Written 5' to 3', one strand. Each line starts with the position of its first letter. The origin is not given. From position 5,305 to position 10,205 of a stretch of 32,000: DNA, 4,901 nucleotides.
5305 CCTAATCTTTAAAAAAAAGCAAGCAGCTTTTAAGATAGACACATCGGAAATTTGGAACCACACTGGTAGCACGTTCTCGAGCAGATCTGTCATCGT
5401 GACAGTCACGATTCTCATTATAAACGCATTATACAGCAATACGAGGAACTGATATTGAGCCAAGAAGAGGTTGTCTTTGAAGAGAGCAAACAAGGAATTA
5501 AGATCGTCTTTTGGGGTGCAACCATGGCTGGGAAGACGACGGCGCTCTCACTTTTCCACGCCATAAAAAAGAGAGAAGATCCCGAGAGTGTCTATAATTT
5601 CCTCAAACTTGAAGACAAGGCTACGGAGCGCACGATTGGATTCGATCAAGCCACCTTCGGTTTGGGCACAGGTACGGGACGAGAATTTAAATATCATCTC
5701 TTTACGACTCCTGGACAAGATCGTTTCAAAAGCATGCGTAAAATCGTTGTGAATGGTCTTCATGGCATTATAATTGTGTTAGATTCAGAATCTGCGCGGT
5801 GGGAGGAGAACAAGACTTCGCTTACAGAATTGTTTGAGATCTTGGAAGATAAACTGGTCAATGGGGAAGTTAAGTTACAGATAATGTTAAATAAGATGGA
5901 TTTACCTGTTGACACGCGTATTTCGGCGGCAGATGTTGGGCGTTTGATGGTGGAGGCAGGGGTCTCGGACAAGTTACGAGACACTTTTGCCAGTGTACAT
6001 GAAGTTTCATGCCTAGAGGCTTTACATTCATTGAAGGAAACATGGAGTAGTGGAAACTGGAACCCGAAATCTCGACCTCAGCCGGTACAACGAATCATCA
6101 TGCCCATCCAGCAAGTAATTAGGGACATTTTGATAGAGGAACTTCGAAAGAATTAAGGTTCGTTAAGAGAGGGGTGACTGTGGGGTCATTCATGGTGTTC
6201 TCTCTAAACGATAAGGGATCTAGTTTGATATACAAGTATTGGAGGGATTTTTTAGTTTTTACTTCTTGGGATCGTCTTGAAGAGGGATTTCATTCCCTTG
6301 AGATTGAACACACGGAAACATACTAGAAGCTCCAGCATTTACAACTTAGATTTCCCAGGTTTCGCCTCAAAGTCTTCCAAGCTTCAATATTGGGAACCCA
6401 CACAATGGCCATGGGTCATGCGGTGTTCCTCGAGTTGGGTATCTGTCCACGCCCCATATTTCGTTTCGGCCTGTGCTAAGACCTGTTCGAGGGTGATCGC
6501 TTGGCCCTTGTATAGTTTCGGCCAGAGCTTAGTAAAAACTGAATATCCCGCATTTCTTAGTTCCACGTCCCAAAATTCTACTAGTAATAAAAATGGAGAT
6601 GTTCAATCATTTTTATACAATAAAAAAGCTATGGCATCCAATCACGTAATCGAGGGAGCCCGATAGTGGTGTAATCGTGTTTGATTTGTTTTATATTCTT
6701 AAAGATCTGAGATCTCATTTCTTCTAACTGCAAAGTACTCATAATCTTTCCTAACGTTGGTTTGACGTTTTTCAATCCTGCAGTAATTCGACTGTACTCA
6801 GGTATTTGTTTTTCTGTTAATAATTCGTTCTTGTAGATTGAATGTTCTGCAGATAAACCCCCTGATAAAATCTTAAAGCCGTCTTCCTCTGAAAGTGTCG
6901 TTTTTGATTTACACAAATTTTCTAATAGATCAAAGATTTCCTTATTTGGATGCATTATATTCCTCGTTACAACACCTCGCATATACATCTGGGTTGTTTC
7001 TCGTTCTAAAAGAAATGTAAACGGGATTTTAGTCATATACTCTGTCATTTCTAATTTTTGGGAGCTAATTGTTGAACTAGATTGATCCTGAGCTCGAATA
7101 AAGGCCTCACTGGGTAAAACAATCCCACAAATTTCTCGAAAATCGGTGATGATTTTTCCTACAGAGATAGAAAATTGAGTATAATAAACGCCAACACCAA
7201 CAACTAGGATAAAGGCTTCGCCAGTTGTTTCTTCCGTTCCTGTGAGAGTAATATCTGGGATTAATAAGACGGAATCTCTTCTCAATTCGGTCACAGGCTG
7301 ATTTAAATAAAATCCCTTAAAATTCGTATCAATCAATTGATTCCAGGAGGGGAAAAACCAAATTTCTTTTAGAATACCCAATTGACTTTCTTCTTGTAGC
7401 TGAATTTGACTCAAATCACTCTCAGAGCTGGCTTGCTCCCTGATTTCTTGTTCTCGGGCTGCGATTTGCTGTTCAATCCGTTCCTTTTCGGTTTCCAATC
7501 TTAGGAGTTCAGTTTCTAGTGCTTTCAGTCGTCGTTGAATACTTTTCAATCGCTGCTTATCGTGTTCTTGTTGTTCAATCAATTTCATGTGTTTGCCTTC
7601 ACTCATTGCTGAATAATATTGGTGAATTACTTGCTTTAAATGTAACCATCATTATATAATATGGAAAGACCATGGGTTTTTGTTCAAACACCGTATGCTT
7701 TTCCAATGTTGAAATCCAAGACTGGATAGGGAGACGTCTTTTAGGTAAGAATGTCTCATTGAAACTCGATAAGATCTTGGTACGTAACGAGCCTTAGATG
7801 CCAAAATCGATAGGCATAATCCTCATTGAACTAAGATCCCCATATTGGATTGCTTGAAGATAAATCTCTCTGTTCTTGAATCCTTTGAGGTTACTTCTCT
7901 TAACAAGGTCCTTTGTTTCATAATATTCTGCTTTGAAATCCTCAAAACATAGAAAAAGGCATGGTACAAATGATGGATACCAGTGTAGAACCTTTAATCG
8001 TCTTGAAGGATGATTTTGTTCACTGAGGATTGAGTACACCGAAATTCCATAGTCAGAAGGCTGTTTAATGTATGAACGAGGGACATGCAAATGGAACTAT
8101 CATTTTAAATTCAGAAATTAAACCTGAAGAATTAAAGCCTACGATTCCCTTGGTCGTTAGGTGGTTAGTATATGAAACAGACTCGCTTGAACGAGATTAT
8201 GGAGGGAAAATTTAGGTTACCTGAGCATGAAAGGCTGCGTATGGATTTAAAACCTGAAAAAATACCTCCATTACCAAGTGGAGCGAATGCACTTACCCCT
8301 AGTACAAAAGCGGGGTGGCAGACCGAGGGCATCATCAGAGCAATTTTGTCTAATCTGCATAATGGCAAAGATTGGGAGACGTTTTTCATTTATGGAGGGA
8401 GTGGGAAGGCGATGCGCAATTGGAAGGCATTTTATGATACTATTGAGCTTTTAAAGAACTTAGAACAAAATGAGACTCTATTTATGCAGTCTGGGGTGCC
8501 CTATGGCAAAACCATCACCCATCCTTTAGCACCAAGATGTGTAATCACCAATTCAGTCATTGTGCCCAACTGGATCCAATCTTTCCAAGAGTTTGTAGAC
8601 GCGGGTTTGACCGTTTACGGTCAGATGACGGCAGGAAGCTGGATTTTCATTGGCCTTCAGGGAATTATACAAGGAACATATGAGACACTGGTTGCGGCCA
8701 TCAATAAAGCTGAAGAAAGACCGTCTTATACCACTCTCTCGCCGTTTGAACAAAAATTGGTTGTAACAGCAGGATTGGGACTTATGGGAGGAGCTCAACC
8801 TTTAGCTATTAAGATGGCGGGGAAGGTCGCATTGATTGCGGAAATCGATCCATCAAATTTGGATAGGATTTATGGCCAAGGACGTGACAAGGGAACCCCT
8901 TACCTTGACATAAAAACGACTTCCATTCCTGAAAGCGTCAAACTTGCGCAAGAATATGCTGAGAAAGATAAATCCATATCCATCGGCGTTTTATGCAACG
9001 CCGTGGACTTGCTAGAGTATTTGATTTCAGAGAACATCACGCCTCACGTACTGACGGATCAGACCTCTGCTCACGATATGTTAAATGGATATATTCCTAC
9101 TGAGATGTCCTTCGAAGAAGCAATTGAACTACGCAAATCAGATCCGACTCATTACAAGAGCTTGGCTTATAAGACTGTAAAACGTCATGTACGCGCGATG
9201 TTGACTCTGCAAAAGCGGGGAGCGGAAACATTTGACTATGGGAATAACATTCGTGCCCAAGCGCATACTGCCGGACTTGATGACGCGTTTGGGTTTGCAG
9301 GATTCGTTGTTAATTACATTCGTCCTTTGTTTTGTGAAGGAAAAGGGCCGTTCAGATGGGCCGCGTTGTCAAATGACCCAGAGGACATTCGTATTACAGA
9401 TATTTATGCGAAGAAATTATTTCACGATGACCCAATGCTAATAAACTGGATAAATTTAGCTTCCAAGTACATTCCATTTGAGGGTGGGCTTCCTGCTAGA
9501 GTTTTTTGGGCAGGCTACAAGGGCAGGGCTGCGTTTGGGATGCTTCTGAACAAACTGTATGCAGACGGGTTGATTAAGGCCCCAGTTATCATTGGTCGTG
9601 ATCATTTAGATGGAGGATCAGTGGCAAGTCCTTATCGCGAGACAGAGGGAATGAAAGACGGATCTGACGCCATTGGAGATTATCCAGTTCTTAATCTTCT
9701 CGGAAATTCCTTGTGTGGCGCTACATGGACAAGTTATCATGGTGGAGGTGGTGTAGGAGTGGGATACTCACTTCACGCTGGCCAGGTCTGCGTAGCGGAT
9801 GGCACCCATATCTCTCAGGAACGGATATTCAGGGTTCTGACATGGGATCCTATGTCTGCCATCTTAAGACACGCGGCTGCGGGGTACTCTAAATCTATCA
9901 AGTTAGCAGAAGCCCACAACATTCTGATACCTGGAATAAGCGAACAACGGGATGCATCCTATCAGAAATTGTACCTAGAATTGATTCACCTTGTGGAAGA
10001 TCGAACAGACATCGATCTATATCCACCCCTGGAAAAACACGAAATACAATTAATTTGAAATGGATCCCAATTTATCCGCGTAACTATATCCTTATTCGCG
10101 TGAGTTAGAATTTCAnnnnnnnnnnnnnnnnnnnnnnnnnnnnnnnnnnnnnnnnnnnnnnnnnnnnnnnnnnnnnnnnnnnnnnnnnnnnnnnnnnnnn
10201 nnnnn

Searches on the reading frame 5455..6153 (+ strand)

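Call 31: search_protein_families(library=pfam, proteins=[window:5455-6153:+], max_evalue=0.001)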
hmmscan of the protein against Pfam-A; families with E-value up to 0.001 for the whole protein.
window:5455-6153:+ (233 aa): 4 families
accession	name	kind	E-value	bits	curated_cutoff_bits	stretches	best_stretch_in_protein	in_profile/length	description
PF00025.27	Arf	-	9.9e-09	35.3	22.3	1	10-167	10-142/174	ADP-ribosylation factor family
PF00071.28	Ras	-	5.2e-08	33.1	21.6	1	55-164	26-130/162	Ras family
PF08477.19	Roc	-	5.2e-06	27.1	27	1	16-149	1-119/119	Ras of Complex, Roc, domain of DAPkinase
PF00009.33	GTP_EFTU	-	2.9e-05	24.2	26.5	1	15-187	4-170/188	Elongation factor Tu GTP binding domain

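Call 85: search_protein_families(library=ncbifam, proteins=[window:5455-6153:+], max_evalue=0.001)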
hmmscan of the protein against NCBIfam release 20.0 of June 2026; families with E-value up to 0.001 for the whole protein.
window:5455-6153:+ (233 aa): 1 family
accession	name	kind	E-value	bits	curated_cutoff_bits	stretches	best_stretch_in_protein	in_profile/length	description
TIGR00231.1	small_GTP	domain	7.7e-09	35.5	42.5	1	13-152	2-126/164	GTP-binding protein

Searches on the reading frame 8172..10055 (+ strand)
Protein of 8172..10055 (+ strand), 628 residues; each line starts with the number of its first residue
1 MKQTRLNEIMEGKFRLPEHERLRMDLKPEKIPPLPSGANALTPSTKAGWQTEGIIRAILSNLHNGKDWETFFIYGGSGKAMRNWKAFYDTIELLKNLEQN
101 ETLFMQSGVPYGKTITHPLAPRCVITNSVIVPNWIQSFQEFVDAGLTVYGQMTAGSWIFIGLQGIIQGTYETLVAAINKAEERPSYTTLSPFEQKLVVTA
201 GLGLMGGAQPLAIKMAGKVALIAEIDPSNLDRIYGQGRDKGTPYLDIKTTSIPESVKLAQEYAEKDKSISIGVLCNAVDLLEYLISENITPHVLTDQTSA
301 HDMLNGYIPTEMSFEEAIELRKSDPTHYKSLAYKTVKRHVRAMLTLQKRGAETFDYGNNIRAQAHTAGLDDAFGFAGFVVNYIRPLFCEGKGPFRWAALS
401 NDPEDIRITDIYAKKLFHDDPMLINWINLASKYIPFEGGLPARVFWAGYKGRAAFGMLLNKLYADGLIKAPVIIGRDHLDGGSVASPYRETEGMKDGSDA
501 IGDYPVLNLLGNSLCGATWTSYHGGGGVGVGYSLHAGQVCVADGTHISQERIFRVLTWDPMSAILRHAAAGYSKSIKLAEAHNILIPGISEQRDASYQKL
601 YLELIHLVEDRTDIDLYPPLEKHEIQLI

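Call 31: search_protein_families(library=pfam, proteins=[window:8172-10055:+], max_evalue=0.001)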
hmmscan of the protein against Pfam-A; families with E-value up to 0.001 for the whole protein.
window:8172-10055:+ (628 aa): 3 families
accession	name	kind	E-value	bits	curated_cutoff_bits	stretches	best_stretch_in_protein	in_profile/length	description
PF17392.7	Urocanase_C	-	3.5e-76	255.5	23.6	1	385-580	1-195/196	Urocanase C-terminal domain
PF01175.24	Urocanase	-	2.9e-70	236.6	23.2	1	161-382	1-209/209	Urocanase Rossmann-like domain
PF17391.7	Urocanase_N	-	1.8e-32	112.3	23.2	1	42-158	7-127/127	Urocanase N-terminal domain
